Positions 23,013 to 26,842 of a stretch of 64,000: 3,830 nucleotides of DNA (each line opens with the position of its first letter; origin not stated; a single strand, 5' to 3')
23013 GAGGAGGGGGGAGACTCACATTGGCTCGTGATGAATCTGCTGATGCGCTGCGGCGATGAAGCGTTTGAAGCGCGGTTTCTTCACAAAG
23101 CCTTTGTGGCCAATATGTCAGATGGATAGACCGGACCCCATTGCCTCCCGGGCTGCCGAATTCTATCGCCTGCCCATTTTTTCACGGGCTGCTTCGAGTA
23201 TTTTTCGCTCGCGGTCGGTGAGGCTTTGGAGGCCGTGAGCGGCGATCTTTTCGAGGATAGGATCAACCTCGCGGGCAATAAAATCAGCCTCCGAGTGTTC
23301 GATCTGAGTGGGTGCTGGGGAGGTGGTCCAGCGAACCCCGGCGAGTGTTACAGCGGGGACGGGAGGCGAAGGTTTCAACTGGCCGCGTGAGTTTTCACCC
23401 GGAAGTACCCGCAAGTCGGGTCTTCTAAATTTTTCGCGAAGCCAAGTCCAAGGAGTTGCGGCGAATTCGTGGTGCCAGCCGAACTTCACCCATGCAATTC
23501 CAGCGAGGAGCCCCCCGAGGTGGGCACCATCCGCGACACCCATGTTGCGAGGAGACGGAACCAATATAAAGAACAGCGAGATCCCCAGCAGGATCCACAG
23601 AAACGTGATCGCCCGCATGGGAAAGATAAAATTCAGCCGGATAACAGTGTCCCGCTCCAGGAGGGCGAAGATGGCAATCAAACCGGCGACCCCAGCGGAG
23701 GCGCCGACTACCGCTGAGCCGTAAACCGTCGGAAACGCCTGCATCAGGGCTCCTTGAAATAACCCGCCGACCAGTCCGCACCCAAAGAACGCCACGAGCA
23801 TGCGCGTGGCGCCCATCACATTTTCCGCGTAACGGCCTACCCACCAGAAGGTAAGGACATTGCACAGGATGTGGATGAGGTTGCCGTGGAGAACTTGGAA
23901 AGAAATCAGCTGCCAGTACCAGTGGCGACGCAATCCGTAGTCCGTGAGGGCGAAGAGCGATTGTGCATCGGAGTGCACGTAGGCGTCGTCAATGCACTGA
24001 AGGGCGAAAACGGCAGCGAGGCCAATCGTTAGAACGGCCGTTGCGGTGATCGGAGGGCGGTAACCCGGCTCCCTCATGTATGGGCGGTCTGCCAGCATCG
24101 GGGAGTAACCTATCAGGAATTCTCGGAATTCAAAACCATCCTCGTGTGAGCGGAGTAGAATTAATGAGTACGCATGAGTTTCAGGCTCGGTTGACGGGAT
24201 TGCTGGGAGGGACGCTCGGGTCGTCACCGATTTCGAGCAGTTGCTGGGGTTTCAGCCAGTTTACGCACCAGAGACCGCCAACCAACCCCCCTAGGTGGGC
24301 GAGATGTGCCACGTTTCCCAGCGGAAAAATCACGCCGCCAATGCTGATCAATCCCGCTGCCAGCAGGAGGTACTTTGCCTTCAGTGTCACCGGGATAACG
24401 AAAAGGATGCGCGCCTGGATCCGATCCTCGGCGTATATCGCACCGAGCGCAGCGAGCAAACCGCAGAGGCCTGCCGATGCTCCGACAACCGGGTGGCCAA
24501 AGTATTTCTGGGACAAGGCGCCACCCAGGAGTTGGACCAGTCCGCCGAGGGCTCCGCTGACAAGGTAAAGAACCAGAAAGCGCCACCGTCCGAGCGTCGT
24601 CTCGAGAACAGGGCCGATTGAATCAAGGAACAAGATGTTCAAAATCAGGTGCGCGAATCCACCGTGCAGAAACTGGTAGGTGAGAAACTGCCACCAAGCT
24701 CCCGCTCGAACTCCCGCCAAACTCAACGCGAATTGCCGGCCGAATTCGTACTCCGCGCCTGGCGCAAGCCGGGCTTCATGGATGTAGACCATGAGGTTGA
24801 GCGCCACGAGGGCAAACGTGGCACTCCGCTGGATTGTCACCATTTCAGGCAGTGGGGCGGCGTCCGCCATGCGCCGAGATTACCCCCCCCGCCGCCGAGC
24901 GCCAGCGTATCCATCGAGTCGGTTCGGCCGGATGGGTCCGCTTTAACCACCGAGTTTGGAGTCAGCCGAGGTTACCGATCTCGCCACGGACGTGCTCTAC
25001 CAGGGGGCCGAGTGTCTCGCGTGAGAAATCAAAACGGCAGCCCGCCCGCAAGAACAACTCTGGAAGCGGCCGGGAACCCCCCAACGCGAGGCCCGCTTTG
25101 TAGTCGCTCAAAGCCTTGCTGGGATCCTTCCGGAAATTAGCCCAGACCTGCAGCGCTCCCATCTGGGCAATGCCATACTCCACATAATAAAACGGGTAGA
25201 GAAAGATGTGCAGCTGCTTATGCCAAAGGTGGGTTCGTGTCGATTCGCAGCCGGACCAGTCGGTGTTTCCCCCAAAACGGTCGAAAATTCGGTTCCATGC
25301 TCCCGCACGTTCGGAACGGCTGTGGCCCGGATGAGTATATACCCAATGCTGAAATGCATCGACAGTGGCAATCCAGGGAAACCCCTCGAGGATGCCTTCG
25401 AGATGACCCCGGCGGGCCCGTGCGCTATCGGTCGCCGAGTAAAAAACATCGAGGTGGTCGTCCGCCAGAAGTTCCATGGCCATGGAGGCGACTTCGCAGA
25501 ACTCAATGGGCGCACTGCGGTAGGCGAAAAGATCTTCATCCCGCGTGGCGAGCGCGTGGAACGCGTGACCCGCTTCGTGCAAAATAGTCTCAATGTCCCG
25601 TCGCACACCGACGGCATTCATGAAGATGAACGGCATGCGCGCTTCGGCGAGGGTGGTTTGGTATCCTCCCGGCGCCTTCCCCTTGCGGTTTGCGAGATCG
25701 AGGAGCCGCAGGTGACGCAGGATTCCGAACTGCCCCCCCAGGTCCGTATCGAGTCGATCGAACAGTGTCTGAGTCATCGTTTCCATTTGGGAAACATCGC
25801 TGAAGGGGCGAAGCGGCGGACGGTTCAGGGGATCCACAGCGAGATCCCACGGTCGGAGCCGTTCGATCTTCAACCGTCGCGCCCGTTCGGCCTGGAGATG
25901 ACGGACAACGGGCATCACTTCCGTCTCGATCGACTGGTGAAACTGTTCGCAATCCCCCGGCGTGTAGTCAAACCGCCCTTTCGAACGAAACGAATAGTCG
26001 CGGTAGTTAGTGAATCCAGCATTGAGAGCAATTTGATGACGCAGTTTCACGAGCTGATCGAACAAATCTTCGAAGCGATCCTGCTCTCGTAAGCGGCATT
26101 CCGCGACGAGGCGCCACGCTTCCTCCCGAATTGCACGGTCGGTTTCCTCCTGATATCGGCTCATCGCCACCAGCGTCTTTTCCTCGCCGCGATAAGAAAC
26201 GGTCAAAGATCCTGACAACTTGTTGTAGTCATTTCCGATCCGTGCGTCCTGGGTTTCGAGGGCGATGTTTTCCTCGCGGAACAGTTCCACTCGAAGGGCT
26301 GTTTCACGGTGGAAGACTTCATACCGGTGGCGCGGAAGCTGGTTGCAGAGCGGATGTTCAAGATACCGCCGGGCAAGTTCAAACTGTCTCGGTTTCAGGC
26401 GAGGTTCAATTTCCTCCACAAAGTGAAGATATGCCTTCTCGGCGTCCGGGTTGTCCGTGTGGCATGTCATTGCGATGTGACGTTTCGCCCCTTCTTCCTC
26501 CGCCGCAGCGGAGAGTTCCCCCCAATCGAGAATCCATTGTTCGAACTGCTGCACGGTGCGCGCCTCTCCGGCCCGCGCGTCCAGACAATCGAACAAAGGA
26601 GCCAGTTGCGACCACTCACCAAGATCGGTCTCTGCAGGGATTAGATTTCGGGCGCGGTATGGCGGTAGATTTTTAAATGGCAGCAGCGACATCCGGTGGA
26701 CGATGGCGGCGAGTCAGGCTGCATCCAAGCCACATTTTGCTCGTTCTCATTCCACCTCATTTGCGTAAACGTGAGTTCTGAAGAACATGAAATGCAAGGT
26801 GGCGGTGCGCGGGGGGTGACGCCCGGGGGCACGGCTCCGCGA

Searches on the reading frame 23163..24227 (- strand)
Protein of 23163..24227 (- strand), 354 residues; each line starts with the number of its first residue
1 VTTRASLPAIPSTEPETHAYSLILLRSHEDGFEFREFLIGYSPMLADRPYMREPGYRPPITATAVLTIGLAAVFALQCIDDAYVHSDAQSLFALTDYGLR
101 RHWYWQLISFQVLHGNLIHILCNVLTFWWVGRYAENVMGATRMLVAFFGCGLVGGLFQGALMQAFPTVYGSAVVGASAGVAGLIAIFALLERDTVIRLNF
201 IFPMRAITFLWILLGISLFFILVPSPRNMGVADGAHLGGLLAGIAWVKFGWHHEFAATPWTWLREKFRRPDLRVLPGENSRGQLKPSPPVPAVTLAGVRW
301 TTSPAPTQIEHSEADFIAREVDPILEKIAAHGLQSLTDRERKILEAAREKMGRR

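Call 45: search_protein_families(library=pfam, proteins=[window:23163-24227:-], max_evalue=0.001)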
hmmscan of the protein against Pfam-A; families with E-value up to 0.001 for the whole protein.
window:23163-24227:- (354 aa): 2 families
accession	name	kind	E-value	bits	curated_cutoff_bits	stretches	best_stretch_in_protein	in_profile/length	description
PF01694.28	Rhomboid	-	1.2e-22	81.1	22.6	1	104-248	4-138/143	Rhomboid domain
PF20216.3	DUF6576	-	6e-08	33.1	27.3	1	319-345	16-42/47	Family of unknown function (DUF6576)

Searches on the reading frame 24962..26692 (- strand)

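Call 45: search_protein_families(library=pfam, proteins=[window:24962-26692:-], max_evalue=0.001)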
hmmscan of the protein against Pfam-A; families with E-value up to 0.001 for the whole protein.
window:24962-26692:- (576 aa): 1 family
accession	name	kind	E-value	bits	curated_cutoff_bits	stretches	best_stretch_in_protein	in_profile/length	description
PF01432.26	Peptidase_M3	-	1.1e-43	150.6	27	1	180-559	2-450/457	Peptidase family M3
